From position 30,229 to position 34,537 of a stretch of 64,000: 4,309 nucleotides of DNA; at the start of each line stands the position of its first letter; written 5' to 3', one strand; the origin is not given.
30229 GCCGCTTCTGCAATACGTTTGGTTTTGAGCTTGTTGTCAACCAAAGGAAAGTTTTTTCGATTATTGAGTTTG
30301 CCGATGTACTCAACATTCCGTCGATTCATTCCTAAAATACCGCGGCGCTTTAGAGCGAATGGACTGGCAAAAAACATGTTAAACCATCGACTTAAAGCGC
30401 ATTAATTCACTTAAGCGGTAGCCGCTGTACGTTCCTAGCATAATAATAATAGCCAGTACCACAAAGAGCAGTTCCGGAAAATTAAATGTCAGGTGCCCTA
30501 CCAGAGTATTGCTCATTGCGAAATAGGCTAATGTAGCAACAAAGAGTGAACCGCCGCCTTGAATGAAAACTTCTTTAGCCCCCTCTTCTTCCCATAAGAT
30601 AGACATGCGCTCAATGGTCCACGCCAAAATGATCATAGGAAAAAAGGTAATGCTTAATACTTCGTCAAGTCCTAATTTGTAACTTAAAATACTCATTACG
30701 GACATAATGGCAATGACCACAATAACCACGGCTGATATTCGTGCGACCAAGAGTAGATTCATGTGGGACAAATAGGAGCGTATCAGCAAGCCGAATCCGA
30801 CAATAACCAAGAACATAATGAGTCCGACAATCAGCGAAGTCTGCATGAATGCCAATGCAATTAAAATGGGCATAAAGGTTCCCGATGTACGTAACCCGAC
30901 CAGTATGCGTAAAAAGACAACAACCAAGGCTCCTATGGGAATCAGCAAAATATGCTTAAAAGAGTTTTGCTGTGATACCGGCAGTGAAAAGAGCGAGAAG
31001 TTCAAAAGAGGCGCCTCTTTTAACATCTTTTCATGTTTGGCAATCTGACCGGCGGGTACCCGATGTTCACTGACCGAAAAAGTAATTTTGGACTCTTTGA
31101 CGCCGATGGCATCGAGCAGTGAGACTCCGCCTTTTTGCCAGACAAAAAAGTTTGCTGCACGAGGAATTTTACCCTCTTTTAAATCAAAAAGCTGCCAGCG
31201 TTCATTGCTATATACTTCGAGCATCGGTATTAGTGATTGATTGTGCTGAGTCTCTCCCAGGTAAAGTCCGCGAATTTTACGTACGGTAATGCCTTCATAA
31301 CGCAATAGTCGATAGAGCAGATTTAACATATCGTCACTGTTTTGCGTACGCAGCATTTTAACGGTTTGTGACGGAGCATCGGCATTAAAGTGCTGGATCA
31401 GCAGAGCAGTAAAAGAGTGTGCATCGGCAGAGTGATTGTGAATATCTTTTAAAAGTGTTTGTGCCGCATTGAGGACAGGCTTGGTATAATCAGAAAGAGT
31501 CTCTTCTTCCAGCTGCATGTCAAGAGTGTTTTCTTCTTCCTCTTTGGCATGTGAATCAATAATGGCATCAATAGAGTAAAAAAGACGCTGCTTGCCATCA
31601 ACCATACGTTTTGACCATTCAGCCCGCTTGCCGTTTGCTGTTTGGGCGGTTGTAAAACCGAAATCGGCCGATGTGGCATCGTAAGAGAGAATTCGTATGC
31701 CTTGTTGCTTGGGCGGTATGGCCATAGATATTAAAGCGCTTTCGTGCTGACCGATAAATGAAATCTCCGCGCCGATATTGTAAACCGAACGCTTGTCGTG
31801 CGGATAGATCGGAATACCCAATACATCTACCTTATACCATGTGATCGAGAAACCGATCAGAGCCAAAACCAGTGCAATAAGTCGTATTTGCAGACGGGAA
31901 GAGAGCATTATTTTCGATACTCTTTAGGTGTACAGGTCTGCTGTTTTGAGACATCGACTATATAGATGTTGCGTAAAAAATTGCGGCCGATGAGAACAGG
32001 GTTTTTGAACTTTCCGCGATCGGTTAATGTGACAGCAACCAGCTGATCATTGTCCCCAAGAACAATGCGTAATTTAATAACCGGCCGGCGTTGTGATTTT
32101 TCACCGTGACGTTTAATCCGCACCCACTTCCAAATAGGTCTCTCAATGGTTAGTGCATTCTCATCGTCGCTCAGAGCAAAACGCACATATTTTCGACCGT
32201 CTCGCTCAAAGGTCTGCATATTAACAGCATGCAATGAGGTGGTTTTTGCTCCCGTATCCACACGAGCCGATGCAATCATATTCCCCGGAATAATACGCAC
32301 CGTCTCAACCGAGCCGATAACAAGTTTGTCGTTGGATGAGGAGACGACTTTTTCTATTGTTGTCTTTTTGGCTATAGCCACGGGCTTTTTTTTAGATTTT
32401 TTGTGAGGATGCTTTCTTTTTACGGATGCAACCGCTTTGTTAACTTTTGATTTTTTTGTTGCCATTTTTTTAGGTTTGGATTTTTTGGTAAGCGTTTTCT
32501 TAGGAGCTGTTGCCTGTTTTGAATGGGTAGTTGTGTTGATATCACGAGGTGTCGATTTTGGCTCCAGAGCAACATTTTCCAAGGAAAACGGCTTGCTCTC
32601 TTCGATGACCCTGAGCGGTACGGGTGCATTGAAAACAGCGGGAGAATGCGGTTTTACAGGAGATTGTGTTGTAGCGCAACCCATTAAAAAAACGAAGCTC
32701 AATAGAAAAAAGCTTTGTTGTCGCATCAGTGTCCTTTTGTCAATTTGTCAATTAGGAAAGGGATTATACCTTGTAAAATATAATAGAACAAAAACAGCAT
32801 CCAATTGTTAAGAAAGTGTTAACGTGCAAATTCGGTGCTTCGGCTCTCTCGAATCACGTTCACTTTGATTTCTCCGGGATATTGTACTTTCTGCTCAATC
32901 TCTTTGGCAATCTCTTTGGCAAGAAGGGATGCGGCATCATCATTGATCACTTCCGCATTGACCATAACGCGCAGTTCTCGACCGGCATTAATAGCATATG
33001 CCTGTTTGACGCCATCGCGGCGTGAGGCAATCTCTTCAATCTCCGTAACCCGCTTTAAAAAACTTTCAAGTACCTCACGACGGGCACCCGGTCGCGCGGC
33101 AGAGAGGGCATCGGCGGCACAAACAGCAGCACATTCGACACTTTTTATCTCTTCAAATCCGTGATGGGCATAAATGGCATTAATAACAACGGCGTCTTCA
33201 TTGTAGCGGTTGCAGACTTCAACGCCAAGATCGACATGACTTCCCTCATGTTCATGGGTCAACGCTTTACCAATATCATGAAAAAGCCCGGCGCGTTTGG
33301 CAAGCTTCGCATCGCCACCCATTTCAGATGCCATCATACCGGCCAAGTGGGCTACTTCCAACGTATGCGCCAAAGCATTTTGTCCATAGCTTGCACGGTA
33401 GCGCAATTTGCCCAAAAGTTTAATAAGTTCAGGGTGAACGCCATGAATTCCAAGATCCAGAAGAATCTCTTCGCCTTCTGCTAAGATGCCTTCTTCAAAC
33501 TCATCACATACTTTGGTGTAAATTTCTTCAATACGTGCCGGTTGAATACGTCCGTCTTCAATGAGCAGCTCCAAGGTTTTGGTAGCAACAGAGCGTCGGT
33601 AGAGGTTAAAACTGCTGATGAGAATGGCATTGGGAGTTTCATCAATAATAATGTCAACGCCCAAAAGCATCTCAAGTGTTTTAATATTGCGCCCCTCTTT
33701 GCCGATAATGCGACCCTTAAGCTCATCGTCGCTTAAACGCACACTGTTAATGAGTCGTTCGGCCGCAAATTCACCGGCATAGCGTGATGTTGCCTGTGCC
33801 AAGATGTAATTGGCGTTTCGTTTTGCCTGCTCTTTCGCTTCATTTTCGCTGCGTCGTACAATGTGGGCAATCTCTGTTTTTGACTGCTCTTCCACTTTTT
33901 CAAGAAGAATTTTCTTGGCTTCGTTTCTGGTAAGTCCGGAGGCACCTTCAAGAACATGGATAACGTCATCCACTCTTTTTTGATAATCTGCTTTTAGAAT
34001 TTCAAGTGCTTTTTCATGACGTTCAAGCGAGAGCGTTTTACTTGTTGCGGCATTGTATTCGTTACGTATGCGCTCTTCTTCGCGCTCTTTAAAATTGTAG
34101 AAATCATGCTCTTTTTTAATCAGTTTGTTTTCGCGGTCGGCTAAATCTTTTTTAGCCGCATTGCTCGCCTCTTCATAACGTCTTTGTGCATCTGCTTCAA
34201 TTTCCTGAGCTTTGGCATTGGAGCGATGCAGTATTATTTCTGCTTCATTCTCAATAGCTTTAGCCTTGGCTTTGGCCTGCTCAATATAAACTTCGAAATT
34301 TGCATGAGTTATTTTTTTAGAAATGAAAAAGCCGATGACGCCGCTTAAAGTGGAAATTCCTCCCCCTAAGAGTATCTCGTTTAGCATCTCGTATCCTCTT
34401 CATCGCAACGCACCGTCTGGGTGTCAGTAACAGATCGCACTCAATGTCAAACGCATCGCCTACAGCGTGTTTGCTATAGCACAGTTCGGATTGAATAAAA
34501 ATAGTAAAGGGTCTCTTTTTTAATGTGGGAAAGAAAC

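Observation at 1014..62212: Highly iterated palindrome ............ (core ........), at USS/HIP1-like density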

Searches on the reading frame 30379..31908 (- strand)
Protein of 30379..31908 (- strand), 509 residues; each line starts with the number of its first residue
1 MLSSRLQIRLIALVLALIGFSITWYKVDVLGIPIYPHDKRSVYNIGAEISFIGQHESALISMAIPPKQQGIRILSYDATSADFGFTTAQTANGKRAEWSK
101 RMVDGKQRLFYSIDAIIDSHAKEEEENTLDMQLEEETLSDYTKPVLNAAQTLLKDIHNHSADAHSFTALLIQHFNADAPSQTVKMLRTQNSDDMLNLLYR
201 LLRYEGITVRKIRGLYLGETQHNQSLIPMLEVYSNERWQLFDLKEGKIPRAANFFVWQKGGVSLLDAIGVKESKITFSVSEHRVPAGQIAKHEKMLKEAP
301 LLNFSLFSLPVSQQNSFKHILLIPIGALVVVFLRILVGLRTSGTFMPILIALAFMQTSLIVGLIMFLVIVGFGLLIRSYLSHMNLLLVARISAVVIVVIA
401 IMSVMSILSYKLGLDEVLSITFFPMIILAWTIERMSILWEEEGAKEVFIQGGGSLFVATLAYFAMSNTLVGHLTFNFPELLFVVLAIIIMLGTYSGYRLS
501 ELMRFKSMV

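Call 8: search_protein_families(library=ncbifam, proteins=[window:30379-31908:-])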
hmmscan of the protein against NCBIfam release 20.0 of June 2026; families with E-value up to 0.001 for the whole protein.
window:30379-31908:- (509 aa): 1 family
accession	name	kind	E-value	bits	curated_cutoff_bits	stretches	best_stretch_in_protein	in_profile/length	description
NF052267.1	inact_TG_RloB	exception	1.5e-99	334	900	1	2-509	2-506/508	osmotic stress tolerance membrane protein RloB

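Call 33: find_encoding_contigs(protein=window:30379-31908:-, flank=10000, max_places=3)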
Protein window:30379-31908:- (509 aa): 11 contigs read that carry it; 3 places shown.
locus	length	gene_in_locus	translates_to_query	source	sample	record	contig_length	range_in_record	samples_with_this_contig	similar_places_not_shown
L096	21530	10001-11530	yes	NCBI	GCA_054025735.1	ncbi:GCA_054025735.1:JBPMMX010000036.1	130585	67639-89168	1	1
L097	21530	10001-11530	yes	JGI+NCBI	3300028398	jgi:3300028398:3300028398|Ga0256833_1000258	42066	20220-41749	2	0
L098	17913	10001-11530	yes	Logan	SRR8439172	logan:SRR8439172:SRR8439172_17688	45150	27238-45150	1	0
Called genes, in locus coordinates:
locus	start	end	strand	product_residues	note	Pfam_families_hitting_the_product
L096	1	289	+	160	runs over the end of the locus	PF00023:Ank (faint), PF12796:Ank_2, PF13606:Ank_3 (faint), PF13857:Ank_5 (faint), PF13637:Ank_4 (weak)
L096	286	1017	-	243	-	PF00994:MoCF_biosynth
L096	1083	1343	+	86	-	-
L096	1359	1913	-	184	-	PF03748:FliL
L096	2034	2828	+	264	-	PF02405:MlaE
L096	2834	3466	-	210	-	PF00484:Pro_CA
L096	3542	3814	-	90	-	-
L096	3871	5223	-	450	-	PF18073:Zn_ribbon_LapB, PF05362:Lon_C (faint), PF13481:AAA_25, PF03796:DnaB_C (faint), PF06745:ATPase, PF09848:SLFN-g3_helicase (weak), PF13401:AAA_22 (weak), PF13541:ChlI (faint)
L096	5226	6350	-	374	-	PF13604:AAA_30 (faint), PF00448:SRP54, PF13401:AAA_22 (faint)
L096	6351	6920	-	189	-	PF08534:Redoxin, PF00578:AhpC-TSA, PF00085:Thioredoxin, PF13905:Thioredoxin_8 (weak)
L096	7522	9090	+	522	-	PF12072:RNase_Y_N, PF01966:HD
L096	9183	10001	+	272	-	PF05618:RimB-like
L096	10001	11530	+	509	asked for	PF14400:Transglut_i_TM, PF14402:7TM_transglut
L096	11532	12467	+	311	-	PF14397:ATPgrasp_ST, PF02655:ATP-grasp_3 (faint), PF08443:RimK (faint), PF14398:ATPgrasp_YheCD (faint)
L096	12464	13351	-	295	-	PF01545:Cation_efflux, PF16916:ZT_dimer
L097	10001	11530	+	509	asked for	PF14400:Transglut_i_TM, PF14402:7TM_transglut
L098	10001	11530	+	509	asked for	PF14400:Transglut_i_TM, PF14402:7TM_transglut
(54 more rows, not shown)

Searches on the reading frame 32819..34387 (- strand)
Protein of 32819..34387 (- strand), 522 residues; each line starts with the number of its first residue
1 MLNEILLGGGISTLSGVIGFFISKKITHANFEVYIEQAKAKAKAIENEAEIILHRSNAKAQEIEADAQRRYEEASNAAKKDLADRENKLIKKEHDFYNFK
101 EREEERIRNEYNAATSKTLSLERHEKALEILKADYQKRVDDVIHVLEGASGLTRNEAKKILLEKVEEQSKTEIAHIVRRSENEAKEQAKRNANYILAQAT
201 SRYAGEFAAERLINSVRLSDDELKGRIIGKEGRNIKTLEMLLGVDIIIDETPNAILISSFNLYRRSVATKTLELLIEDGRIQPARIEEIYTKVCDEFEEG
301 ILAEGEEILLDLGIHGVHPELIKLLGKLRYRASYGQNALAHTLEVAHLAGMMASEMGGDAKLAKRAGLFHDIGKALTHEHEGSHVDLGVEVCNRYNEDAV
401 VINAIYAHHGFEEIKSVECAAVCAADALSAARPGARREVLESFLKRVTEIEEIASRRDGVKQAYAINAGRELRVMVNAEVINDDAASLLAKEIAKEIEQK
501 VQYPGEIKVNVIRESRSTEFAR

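Call 8: search_protein_families(library=ncbifam, proteins=[window:32819-34387:-])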
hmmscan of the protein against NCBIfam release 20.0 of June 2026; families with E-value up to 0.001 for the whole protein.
window:32819-34387:- (522 aa): 14 families
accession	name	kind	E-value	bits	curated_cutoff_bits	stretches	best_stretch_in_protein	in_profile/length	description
TIGR03319.1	RNase_Y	equivalog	5.7e-181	602.5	454.35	1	16-522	8-514/514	ribonuclease Y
NF009344.0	PRK12705.1-1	equivalog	1.2e-131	440.2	831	1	42-522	94-572/572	hypothetical protein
NF000997.0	PRK00106.1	equivalog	1.6e-131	439.5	937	1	37-522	50-535/535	ribonuclease Y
NF009345.0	PRK12705.1-2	equivalog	1.2e-124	416.6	904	1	38-522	32-509/509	hypothetical protein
NF009347.0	PRK12705.1-4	equivalog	5.7e-75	252.8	579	1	122-516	68-464/473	hypothetical protein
TIGR00277.1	HDIG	domain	1.7e-22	79.1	27.6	1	334-410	1-83/84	HDIG domain-containing metalloprotein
NF009346.0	PRK12705.1-3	equivalog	4.8e-22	78.4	545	1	274-456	237-417/493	hypothetical protein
TIGR00488.1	TIGR00488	equivalog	1.4e-05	25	70.15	1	337-378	8-49/173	bis(5'-nucleosyl)-tetraphosphatase (symmetrical) YqeK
NF005519.0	PRK07152.1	equivalog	2.2e-05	23.6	315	1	337-383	196-242/361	nicotinate-nucleotide adenylyltransferase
NF002829.0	PRK03007.1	equivalog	3.4e-05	22.9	385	1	336-374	65-103/425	deoxyguanosinetriphosphate triphosphohydrolase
NF010328.0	PRK13763.1-3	equivalog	4e-05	23.4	194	1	223-277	119-170/197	putative RNA-processing protein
NF010334.0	PRK13763.2-5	equivalog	8.2e-05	22.6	303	1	221-278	97-154/179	putative RNA-processing protein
NF010326.0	PRK13763.1-1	equivalog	0.0001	22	247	1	221-277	95-148/186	putative RNA-processing protein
TIGR03665.1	arCOG04150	hypoth_equivalog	0.00014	21.7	114.2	1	222-256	98-132/173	arCOG04150 universal archaeal KH domain protein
